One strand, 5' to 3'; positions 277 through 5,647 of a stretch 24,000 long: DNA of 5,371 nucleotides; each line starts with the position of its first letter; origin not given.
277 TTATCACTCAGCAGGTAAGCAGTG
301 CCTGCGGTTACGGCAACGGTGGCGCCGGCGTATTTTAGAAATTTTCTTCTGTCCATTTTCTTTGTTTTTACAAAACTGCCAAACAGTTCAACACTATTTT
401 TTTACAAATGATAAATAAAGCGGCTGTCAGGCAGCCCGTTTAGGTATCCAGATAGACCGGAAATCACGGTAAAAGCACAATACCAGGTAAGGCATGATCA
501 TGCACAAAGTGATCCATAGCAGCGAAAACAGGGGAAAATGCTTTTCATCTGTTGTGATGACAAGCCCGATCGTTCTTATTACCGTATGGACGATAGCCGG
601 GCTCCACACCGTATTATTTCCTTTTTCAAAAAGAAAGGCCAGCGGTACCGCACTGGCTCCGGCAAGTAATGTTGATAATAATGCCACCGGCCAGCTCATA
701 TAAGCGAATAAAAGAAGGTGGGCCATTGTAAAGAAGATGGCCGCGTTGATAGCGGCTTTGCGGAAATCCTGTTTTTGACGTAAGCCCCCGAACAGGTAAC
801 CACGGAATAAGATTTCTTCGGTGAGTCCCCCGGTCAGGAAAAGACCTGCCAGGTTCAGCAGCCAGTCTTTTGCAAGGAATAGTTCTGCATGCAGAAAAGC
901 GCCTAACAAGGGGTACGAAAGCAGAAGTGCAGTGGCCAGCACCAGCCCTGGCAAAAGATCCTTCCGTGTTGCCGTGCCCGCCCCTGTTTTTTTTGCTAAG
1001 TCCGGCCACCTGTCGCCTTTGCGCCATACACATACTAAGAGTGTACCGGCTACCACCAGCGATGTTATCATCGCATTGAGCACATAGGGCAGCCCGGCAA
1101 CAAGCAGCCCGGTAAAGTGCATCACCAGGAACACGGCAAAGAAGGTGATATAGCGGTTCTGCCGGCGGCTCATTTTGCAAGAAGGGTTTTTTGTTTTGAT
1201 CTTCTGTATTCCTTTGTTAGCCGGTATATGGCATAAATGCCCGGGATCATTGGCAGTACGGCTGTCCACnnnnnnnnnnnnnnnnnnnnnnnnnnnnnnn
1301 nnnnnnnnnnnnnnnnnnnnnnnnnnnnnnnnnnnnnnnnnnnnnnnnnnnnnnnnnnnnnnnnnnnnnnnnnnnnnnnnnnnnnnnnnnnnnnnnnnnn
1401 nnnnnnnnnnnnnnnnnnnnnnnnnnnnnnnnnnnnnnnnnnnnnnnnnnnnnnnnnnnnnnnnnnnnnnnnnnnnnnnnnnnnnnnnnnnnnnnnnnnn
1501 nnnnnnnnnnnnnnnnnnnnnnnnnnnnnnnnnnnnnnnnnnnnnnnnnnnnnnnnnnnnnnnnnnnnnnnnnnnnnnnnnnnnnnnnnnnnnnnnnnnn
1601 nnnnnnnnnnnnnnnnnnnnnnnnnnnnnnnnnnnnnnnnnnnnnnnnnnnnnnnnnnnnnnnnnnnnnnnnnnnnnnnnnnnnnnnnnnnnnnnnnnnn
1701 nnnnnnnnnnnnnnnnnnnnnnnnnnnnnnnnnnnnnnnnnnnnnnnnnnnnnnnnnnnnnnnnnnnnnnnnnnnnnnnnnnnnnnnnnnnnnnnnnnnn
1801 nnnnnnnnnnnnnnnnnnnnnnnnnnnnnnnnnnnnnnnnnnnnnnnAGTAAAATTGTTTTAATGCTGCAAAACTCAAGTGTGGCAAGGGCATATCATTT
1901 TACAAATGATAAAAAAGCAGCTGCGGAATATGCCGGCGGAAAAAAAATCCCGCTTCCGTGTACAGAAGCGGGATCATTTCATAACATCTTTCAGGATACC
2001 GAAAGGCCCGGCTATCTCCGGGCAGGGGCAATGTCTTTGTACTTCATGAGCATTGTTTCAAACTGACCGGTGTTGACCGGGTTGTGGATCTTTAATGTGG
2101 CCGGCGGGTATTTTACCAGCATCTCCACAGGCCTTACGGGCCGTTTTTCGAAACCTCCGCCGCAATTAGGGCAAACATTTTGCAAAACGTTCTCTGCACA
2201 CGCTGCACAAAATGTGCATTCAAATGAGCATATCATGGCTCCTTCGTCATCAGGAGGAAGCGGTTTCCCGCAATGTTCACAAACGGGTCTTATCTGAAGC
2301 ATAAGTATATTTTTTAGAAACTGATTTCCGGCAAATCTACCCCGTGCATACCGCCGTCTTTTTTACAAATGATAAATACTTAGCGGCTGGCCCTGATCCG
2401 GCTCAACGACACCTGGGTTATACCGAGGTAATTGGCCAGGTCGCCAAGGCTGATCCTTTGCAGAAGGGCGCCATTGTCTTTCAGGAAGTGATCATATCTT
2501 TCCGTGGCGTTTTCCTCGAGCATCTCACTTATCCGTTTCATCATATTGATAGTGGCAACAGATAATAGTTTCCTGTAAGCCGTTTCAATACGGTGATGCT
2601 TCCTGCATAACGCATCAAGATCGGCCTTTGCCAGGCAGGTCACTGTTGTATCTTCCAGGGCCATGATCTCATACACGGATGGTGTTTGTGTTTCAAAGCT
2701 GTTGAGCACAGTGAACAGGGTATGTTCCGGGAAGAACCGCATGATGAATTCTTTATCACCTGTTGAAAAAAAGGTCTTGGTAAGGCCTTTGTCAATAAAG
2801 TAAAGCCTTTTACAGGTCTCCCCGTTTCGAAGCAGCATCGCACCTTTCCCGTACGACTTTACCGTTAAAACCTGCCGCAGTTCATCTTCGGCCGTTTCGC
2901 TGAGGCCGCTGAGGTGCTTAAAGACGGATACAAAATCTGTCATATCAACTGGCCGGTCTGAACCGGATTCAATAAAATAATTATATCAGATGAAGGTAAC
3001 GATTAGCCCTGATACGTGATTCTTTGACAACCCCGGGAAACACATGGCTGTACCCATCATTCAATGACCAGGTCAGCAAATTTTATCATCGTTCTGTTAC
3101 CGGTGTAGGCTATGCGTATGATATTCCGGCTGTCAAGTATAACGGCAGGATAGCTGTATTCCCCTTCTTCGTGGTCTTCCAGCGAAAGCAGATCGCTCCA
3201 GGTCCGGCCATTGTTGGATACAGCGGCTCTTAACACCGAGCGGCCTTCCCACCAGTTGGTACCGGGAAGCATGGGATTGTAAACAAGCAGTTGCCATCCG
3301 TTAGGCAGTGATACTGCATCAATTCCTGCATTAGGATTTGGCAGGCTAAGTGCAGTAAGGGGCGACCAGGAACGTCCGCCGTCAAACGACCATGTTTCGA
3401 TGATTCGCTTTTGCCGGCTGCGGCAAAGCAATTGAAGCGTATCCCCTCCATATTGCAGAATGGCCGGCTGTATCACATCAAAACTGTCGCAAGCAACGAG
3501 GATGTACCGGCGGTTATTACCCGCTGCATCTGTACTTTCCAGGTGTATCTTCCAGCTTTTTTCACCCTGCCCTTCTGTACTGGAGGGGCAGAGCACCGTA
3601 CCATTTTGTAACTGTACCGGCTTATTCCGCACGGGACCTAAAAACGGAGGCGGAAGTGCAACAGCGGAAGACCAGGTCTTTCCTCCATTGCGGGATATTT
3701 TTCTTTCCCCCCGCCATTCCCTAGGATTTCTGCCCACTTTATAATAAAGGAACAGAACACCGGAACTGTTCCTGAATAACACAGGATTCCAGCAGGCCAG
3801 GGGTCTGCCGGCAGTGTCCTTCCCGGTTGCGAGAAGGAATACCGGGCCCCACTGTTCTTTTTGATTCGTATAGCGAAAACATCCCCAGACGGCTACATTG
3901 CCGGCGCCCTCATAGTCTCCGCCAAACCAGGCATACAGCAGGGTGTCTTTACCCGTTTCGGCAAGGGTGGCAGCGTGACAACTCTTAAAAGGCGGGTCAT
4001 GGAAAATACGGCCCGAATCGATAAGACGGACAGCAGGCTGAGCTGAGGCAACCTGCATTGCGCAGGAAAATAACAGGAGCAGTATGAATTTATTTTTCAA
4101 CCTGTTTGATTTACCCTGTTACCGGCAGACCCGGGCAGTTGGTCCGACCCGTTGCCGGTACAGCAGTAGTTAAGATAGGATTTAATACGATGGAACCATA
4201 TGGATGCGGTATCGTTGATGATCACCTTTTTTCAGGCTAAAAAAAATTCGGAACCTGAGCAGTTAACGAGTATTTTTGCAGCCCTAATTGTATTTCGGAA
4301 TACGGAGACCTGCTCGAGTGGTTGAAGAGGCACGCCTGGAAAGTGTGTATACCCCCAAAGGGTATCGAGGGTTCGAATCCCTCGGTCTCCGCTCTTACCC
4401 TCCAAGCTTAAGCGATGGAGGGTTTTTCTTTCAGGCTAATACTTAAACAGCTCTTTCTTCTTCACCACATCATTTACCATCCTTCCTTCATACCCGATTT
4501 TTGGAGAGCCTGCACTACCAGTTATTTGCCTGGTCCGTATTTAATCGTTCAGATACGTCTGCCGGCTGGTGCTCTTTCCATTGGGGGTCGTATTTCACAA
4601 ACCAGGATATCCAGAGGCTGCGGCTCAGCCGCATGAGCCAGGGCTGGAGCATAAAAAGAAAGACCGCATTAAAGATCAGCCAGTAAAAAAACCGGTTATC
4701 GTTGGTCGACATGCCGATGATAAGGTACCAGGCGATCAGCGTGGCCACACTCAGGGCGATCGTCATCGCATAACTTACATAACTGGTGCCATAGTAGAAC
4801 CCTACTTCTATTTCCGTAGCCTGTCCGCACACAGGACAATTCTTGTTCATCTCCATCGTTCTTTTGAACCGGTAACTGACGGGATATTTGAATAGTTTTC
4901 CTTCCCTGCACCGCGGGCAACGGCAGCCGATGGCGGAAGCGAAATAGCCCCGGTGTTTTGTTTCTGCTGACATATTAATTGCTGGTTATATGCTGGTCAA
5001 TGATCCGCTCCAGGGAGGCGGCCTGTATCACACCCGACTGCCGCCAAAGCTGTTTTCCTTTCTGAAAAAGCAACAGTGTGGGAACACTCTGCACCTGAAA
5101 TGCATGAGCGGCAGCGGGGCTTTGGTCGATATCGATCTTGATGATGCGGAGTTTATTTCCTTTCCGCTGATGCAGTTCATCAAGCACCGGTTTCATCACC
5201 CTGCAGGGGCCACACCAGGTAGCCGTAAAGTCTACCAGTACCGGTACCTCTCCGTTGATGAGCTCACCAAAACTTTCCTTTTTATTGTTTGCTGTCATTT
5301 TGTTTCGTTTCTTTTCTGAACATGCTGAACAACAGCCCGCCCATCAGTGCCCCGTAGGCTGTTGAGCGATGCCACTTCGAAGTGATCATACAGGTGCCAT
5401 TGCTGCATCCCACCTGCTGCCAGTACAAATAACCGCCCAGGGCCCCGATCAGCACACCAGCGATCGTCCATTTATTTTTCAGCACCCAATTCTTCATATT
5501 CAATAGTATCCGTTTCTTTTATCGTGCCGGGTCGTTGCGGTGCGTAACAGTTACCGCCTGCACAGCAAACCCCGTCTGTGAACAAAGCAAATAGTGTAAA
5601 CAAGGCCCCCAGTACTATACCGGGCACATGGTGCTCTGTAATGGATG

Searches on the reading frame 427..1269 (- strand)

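Call 7: search_protein_families(library=pfam, proteins=[window:427-1269:-])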
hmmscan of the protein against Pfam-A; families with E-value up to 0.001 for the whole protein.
window:427-1269:- (280 aa): 1 family
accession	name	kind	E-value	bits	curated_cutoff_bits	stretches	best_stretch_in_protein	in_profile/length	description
PF02517.21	Rce1-like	-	1.2e-12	48.4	22.4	1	136-231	4-90/93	Type II CAAX prenyl endopeptidase Rce1-like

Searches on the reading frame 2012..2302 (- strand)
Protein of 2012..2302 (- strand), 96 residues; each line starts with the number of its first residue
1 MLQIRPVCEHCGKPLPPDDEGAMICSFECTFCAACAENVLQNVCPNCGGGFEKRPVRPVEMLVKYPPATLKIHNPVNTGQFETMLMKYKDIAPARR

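Call 7: search_protein_families(library=pfam, proteins=[window:2012-2302:-])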
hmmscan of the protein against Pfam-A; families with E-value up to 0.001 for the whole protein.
window:2012-2302:- (96 aa): 1 family
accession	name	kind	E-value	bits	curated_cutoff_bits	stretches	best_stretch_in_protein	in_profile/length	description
PF06906.16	DUF1272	-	5.7e-28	97.2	25.3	1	1-57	1-57/57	Protein of unknown function (DUF1272)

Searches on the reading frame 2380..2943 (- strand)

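Call 7: search_protein_families(library=pfam, proteins=[window:2380-2943:-])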
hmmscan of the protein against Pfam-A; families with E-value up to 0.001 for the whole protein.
window:2380-2943:- (187 aa): 1 family
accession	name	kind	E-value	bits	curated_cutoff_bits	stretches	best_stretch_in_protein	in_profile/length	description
PF00027.35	cNMP_binding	-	1.7e-12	47.6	27.5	1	29-116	2-89/89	Cyclic nucleotide-binding domain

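Call 27: search_protein_families(library=ncbifam, proteins=[window:2380-2943:-], max_evalue=0.001)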
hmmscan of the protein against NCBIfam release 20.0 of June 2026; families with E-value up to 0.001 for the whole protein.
window:2380-2943:- (187 aa): 3 families
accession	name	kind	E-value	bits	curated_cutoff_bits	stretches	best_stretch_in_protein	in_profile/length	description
NF008732.0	PRK11753.1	equivalog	2.3e-05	23.9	266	1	25-149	22-147/214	cAMP-activated global transcriptional regulator CRP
NF008365.0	PRK11161.1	subfamily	4.3e-05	22.9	228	1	18-183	38-214/250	fumarate/nitrate reduction transcriptional regulator Fnr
NF041163.2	encap_f2b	equivalog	0.00055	19.2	400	1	11-128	79-198/450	family 2B encapsulin nanocompartment shell protein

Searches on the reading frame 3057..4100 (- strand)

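Call 7: search_protein_families(library=pfam, proteins=[window:3057-4100:-])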
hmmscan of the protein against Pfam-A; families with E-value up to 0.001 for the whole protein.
window:3057-4100:- (347 aa): 2 families
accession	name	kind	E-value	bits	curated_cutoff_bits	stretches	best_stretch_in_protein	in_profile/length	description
PF13088.12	BNR_2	-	3.2e-71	240.4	31.4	1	53-325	2-272/277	BNR repeat-like domain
PF02012.26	BNR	-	0.00034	20.6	27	0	135-144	2-11/12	BNR/Asp-box repeat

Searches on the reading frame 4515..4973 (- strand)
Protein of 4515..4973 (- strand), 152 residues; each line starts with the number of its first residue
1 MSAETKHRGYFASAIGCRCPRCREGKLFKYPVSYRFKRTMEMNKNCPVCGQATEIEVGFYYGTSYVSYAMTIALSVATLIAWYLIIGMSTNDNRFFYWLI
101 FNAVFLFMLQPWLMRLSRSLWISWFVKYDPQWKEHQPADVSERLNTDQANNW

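Call 5: search_protein_families(library=pfam, proteins=[window:4515-4973:-])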
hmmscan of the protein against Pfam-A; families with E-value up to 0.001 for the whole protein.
window:4515-4973:- (152 aa): 1 family
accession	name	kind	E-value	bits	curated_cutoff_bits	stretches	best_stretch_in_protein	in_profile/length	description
PF06170.17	DUF983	-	2.9e-05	24.8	22.6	1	36-123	1-82/85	Protein of unknown function (DUF983)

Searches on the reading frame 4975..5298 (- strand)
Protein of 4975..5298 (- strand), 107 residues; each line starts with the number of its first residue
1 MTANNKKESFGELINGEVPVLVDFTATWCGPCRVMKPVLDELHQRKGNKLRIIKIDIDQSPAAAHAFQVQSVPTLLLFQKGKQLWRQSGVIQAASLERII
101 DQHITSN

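Call 5: search_protein_families(library=pfam, proteins=[window:4975-5298:-])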
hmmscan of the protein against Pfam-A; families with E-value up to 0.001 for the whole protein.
window:4975-5298:- (107 aa): 10 families
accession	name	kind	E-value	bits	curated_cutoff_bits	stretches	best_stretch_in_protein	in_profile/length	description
PF00085.26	Thioredoxin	-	2.5e-25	88.9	23.5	1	4-101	4-102/103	Thioredoxin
PF13098.12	Thioredoxin_2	-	1.2e-08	35.7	27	1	17-98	5-102/104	Thioredoxin-like domain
PF13905.12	Thioredoxin_8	-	3.8e-07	30.8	27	1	19-62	3-48/94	Thioredoxin-like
PF13728.12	TraF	-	9.4e-07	29.3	23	1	23-85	135-206/224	F plasmid transfer operon protein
PF13899.12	Thioredoxin_7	-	3.9e-06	27.3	27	1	18-78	18-81/83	Thioredoxin-like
PF00578.27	AhpC-TSA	-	7.8e-05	23.1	26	1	13-93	23-103/124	AhpC/TSA family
PF04756.19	OST3_OST6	-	0.00016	21.7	27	1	20-82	33-106/294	OST3 / OST6 family, transporter family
PF08534.16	Redoxin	-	0.00036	20.8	26.6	1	9-91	22-105/148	Redoxin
PF05768.20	Glrx-like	-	0.00059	20.6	26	1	28-79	9-57/77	Glutaredoxin-like domain (DUF836)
PF14595.12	Thioredoxin_9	-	0.00098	19.5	25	0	14-81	39-107/129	Thioredoxin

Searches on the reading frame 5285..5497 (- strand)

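Call 76: search_protein_families(library=pfam, proteins=[window:5285-5497:-], max_evalue=0.01)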
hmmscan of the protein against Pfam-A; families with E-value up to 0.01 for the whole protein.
seq(71 aa): 2 families
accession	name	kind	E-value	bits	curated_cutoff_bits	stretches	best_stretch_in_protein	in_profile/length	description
PF19628.4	DUF6132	-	1.7e-08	34.4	23.2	1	13-58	14-54/60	Family of unknown function (DUF6132)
PF05433.20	Rick_17kDa_Anti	-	0.0094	16.3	24.2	0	8-23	20-36/43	Glycine zipper 2TM domain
